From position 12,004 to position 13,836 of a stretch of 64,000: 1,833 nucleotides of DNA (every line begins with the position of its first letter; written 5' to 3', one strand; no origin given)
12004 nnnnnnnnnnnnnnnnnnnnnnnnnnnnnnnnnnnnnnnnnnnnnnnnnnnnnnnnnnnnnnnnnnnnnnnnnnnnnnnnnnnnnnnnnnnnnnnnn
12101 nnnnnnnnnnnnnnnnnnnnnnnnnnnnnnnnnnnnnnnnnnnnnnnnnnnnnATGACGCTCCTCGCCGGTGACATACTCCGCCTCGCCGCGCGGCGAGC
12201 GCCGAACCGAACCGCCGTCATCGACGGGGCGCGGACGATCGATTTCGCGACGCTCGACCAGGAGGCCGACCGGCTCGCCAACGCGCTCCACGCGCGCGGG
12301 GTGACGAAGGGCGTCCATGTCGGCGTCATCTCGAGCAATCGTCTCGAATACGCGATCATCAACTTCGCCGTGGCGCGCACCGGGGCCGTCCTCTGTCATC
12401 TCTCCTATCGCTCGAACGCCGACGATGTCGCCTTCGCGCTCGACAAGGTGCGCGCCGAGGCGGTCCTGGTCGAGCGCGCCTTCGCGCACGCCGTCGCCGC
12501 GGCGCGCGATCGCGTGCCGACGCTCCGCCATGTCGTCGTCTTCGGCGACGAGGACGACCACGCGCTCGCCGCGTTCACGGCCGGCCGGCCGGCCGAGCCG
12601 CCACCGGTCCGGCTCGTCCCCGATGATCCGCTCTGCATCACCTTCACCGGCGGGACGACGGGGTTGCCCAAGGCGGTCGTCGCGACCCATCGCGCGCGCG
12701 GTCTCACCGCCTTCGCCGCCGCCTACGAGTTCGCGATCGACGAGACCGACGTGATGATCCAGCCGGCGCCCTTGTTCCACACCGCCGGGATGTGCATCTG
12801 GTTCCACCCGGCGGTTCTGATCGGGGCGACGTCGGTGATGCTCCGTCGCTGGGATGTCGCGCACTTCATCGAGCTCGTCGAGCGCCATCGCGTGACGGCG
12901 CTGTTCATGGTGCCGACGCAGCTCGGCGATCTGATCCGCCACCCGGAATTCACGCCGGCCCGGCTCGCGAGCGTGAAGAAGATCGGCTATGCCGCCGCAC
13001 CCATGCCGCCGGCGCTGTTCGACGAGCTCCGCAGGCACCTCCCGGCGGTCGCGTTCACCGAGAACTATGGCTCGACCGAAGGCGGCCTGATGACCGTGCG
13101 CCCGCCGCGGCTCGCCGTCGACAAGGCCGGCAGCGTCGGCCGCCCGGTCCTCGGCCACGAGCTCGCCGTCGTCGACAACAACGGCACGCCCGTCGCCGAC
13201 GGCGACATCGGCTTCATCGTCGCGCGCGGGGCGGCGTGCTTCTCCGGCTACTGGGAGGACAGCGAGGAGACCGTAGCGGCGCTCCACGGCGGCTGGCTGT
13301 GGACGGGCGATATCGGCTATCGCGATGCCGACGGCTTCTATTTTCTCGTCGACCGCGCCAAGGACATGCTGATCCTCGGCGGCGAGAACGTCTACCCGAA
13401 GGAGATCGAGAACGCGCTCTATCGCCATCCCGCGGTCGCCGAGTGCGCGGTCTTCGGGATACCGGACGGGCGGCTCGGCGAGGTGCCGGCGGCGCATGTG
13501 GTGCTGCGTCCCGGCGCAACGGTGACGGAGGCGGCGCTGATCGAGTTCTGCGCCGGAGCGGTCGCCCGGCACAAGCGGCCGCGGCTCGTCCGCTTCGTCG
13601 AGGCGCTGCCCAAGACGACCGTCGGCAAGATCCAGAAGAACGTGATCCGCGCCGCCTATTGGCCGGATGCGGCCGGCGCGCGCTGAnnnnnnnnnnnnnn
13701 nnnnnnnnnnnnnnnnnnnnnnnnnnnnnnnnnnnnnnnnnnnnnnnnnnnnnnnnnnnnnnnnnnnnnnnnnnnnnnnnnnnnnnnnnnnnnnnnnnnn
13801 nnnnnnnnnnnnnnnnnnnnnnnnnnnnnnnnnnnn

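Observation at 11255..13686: Candidate undescribed pathway: CADD-like diiron enzyme without self-sacrifice residues, paired with an acyl-CoA ligase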

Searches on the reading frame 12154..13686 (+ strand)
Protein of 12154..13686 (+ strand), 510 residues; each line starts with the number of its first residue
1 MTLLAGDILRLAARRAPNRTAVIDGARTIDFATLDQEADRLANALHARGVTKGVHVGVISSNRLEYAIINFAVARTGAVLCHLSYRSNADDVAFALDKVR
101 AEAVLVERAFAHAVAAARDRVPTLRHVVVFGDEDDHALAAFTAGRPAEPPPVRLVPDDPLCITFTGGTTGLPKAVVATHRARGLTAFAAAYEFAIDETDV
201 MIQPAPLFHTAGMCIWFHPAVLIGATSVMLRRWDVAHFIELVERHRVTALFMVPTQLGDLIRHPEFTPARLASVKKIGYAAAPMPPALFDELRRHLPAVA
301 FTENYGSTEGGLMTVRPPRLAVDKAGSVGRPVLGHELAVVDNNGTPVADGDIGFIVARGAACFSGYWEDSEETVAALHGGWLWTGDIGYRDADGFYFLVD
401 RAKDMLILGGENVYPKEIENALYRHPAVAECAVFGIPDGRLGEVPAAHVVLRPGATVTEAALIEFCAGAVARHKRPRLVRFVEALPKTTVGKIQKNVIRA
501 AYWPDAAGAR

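Call 3: search_protein_families(library=pfam, proteins=[window:12154-13686:+], max_evalue=0.01)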
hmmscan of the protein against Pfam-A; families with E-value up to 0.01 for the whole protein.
window:12154-13686:+ (510 aa): 2 families
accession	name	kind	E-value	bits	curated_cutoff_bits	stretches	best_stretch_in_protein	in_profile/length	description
PF00501.34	AMP-binding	-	9e-81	272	29.9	1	12-367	4-384/384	AMP-binding enzyme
PF13193.12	AMP-binding_C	-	2.5e-23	83.2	24.5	1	417-492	1-76/76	AMP-binding enzyme C-terminal domain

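Call 4: search_protein_families(library=ncbifam, proteins=[window:12154-13686:+], max_evalue=0.01)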
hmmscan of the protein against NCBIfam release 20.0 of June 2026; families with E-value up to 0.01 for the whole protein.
window:12154-13686:+ (510 aa): 107 families (the best 25 are shown)
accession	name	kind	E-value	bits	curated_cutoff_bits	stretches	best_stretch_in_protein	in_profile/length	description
NF004837.0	PRK06187.1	subfamily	2.9e-133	444.9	476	1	3-504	8-524/531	long-chain-fatty-acid--CoA ligase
NF006182.0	PRK08316.1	subfamily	2.1e-125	419.2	663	1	6-502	14-517/523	fatty acyl-CoA synthetase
NF005676.0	PRK07470.1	equivalog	9.1e-102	341.4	774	1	7-500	24-527/544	acyl-CoA synthetase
NF005801.1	PRK07656.1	equivalog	8.3e-93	311.7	657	1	8-499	6-500/500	FadD3 family acyl-CoA ligase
NF009233.0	PRK12583.1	subfamily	3.1e-90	303.2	832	1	6-500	21-548/558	fatty acid CoA ligase family protein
NF006181.0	PRK08314.1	subfamily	7.3e-90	301.8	705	2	146-494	193-546/563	long-chain-fatty-acid--CoA ligase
NF006020.0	PRK08162.1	subfamily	1.1e-87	294.6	677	1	9-501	25-537/545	acyl-CoA synthetase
NF005307.0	PRK06839.1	equivalog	2.2e-87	293.8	748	1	13-497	12-488/496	o-succinylbenzoate--CoA ligase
NF052269.1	Staph_lig_FadD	equivalog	9.9e-87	291.3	650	1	7-499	4-490/499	long-chain-fatty-acid--CoA ligase FadD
NF005857.1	PRK07786.1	exception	1.8e-86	290.7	733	1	15-502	21-512/513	fatty-acid--CoA ligase FadD5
NF005702.0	PRK07514.1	subfamily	8.5e-85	285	558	1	22-502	23-500/506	malonyl-CoA synthase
NF004808.0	PRK06155.1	equivalog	5.3e-84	282.4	722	1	7-501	25-521/542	ATP-dependent acyl-CoA ligase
NF005714.0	PRK07529.1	subfamily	8.7e-82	275.4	632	1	21-500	56-574/640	acyl-CoA synthetase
NF052580.1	Str24CoAsynCasG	equivalog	7.5e-81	272.1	750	1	17-499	54-547/548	steroid-24-oyl-CoA synthetase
NF002966.0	PRK03640.1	equivalog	1.3e-80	271.4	556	1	12-499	11-477/483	o-succinylbenzoate--CoA ligase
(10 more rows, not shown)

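Call 6: search_solved_structures(query=window:12154-13686:+, max_evalue=1e-40)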
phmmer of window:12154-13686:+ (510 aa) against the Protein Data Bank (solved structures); distinct sequences matched with E-value up to 1e-40: 62 (the best 60 are shown).
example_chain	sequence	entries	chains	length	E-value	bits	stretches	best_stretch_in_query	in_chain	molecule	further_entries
8ivi_A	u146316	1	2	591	1e-70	242.1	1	9-507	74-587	Medium/long-chain-fatty-acid--CoA ligase FadD8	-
8r2q_A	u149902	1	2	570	6.2e-70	239.6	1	16-502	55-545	Probable fatty-acid-CoA ligase FadD5 (Fatty-acid-CoA synthetase) (Fatty-acid-CoA synthase)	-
8weu_A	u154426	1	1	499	6.3e-69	236.3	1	12-501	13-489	Fatty-acyl-CoA synthase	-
8wev_A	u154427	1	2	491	7e-69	236.1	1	12-500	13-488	Feruloyl-CoA Synthetase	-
3ivr_A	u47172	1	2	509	9.2e-69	235.7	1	6-503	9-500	Putative long-chain-fatty-acid CoA ligase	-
3r44_A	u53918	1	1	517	2.2e-67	231.2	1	8-502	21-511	fatty acyl CoA synthetase FADD13 (FATTY-ACYL-CoA SYNTHETASE)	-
4wv3_A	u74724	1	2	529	3.4e-64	220.7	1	7-501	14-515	Anthranilate-CoA ligase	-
5x8f_A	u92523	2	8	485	1.7e-60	208.5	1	12-501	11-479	2-succinylbenzoate--CoA ligase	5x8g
5buq_A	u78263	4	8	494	5.4e-59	203.5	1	12-501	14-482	2-succinylbenzoate--CoA ligase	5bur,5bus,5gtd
5upq_A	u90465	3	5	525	2.9e-58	201.1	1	5-494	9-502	Acyl-CoA synthetase PtmA2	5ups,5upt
5e7q_A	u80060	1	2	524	2.9e-58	201.1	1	5-494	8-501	acyl-CoA synthetase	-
4fuq_A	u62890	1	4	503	1.8e-57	198.5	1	18-502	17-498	Malonyl CoA synthetase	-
5bsw_A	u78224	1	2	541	2.5e-57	198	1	18-501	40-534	4-coumarate--CoA ligase 2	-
5bsm_A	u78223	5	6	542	4.1e-57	197.3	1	18-501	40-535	4-coumarate--CoA ligase 2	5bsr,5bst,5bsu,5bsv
4fut_A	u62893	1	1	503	1.7e-56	195.3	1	18-502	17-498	Malonyl CoA synthetase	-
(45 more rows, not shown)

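Call 29: find_homologous_proteins(query=window:12154-13686:+, max_evalue=1e-60)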
Query window:12154-13686:+ (510 aa): 3421 proteins with E <= 1e-60 among 8000 candidates; the best 120 are listed.
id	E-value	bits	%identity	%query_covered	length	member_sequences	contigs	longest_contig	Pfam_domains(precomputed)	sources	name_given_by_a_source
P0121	0.0e+0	1062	93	100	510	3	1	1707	PF00501.35,PF13193.13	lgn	-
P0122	9.5e-200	683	64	99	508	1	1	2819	PF00501.35,PF13193.13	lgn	-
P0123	1.7e-180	619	55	99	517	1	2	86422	PF00501.35,PF13193.13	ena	-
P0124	1.3e-173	597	55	100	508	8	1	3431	PF00501.35,PF13193.13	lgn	-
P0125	7.8e-173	594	56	99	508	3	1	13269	PF00501.35,PF13193.13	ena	-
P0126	1.8e-170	586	55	99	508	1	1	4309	PF00501.35,PF13193.13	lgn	-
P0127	1.3e-168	580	54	100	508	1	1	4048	PF00501.35,PF13193.13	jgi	jgi:acyl-CoA synthetase (AMP-forming)/AMP-acid ligase II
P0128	3.5e-168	579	55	98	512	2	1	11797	PF00501.35,PF13193.13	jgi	jgi:acyl-CoA synthetase (AMP-forming)/AMP-acid ligase II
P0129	2.2e-166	573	52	98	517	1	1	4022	PF00501.35,PF13193.13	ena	-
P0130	3.0e-166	572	54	99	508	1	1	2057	PF00501.35,PF13193.13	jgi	jgi:acyl-CoA synthetase (AMP-forming)/AMP-acid ligase II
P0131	4.1e-166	572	53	98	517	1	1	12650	PF00501.35,PF13193.13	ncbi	-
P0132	2.1e-165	569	52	98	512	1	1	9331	PF00501.35,PF13193.13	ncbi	-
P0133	1.1e-164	567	54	98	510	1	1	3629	PF00501.35,PF13193.13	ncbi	ncbi:MAG: AMP-binding protein [Alphaproteobacteria bacterium]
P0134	2.4e-164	566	54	98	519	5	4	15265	PF00501.35,PF13193.13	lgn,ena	-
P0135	1.9e-163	563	55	98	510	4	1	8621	PF00501.35,PF13193.13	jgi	jgi:fatty-acyl-CoA synthase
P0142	4.3e-162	559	54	98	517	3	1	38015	PF00501.35,PF13193.13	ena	-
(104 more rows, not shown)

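Call 31: find_encoding_contigs(protein=P0122, flank=6000, max_places=2)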
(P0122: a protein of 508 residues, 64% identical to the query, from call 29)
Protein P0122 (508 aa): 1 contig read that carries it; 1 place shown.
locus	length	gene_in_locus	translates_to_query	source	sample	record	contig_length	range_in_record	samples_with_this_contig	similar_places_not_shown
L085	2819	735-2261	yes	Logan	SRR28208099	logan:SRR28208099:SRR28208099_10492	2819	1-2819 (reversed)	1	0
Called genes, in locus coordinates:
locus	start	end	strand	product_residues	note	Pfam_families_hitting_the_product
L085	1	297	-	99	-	?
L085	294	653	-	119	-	PF20552:HTH_62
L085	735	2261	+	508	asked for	PF00501:AMP-binding, PF13193:AMP-binding_C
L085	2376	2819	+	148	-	?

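Call 32: find_encoding_contigs(protein=P0125, flank=6000, max_places=2)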
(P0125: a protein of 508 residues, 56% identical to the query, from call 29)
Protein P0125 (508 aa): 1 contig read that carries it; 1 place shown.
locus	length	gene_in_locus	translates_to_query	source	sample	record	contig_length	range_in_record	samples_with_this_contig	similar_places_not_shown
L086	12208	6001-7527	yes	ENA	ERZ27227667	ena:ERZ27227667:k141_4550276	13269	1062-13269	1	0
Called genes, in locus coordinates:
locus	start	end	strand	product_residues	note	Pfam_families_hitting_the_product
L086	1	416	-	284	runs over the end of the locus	PF02522:Antibiotic_NAT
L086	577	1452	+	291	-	PF00701:DHDPS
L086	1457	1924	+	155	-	PF01668:SmpB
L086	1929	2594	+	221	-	PF00174:Oxidored_molyb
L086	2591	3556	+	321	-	PF03401:TctC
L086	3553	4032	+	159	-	PF00255:GSHPx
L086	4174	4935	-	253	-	PF04191:PEMT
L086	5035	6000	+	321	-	PF00106:adh_short, PF08659:KR, PF13561:adh_short_C2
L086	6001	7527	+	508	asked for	PF00501:AMP-binding, PF13193:AMP-binding_C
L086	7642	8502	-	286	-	PF03446:NAD_binding_2, PF03807:F420_oxidored, PF14833:NAD_binding_11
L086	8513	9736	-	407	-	PF00355:Rieske, PF00848:Ring_hydroxyl_A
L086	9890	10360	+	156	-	PF00572:Ribosomal_L13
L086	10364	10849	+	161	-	PF00380:Ribosomal_S9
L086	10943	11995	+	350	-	PF01118:Semialdhyde_dh, PF22698:Semialdhyde_dhC_1, PF02774:Semialdhyde_dhC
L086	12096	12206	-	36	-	?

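Call 35: search_protein_families(library=pfam, proteins=[L086:4174-4935:-], max_evalue=0.001)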
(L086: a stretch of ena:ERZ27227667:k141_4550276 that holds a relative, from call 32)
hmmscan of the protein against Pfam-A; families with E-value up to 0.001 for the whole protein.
L086:4174-4935:- (253 aa): 2 families
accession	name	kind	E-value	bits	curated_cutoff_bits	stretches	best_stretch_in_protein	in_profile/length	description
PF04191.18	PEMT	-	1.6e-13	51.4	25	1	87-152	39-104/105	Phospholipid methyltransferase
PF04140.19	ICMT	-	2.7e-05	25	24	1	88-146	33-93/95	Isoprenylcysteine carboxyl methyltransferase (ICMT) family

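Call 54: find_encoding_contigs(protein=P0128, flank=6000, max_places=1)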
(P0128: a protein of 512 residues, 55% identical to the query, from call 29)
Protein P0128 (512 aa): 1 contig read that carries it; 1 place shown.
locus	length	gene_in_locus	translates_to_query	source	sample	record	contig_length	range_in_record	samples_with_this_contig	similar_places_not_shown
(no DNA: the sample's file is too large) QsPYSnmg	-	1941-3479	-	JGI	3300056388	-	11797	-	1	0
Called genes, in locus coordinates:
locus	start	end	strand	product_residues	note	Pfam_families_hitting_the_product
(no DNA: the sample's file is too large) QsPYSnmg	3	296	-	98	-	?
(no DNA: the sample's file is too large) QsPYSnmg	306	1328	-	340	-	PF00111:Fer2, PF00970:FAD_binding_6, PF00175:NAD_binding_1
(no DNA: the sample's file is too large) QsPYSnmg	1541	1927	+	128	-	PF01047:MarR, PF12802:MarR_2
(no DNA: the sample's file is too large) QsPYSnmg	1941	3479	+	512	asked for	PF00501:AMP-binding, PF13193:AMP-binding_C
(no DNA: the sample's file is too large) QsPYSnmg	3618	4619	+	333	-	PF01547:SBP_bac_1, PF13531:SBP_bac_11, PF13416:SBP_bac_8, PF13343:SBP_bac_6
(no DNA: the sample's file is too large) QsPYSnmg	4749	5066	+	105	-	-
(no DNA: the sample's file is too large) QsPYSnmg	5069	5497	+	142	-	PF01850:PIN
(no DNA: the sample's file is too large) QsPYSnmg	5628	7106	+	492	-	PF00171:Aldedh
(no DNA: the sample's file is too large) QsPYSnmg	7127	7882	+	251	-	PF00106:adh_short, PF08659:KR, PF23441:SDR (weak), PF13561:adh_short_C2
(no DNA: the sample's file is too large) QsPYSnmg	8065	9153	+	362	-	PF03480:DctP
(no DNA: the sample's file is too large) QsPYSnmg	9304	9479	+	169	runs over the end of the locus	PF04290:DctQ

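Call 55: find_encoding_contigs(protein=P0142, flank=6000, max_places=1)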
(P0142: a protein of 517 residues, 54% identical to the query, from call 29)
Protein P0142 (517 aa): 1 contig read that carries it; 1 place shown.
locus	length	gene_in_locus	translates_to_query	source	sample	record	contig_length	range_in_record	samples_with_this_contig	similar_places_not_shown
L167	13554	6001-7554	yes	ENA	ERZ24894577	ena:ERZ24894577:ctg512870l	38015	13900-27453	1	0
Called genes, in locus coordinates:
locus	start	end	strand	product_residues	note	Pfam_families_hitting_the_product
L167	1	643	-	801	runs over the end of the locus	PF01315:Ald_Xan_dh_C, PF02738:MoCoBD_1, PF20256:MoCoBD_2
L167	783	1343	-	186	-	PF00111:Fer2, PF13085:Fer2_3 (faint), PF01799:Fer2_2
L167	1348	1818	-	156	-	PF16155:PnbB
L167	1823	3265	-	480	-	PF05138:PaaA_PaaC (faint)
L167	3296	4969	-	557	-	PF00378:ECH_1, PF16113:ECH_2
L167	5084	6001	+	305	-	PF13560:HTH_31, PF01381:HTH_3, PF13238:AAA_18 (faint), PF01202:SKI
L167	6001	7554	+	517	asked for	PF00501:AMP-binding, PF13193:AMP-binding_C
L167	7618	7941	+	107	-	PF12797:Fer4_2 (faint), PF12837:Fer4_6 (faint), PF13183:Fer4_8 (faint), PF13237:Fer4_10 (faint), PF12838:Fer4_7 (weak), PF13484:Fer4_16 (faint), PF00037:Fer4 (weak), PF11953:DUF3470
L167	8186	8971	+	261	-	PF00293:NUDIX (faint)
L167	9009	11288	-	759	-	PF19313:DUF5916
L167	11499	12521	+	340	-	PF04909:Amidohydro_2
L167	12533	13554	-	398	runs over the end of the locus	PF06500:FrsA-like, PF00326:Peptidase_S9 (faint)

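Call 56: find_encoding_contigs(protein=P0131, flank=6000, max_places=1)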
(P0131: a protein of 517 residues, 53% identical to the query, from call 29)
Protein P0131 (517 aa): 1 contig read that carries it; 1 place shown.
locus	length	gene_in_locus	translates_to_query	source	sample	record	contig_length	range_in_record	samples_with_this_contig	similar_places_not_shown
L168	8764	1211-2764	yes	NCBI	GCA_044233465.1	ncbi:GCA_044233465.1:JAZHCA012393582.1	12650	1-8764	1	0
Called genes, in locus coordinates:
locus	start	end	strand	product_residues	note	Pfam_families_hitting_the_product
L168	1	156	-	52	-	?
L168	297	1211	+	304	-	PF13560:HTH_31, PF01381:HTH_3, PF13238:AAA_18 (weak), PF01202:SKI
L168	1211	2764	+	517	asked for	PF00501:AMP-binding, PF13193:AMP-binding_C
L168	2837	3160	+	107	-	PF12797:Fer4_2 (faint), PF12837:Fer4_6 (faint), PF13237:Fer4_10 (faint), PF12838:Fer4_7 (weak), PF13484:Fer4_16 (faint), PF00037:Fer4 (weak), PF11953:DUF3470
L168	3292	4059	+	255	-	PF00293:NUDIX (faint)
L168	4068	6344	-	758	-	PF19313:DUF5916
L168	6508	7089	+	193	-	PF04909:Amidohydro_2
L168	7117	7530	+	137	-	PF04909:Amidohydro_2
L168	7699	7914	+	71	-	-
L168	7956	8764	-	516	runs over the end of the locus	PF00753:Lactamase_B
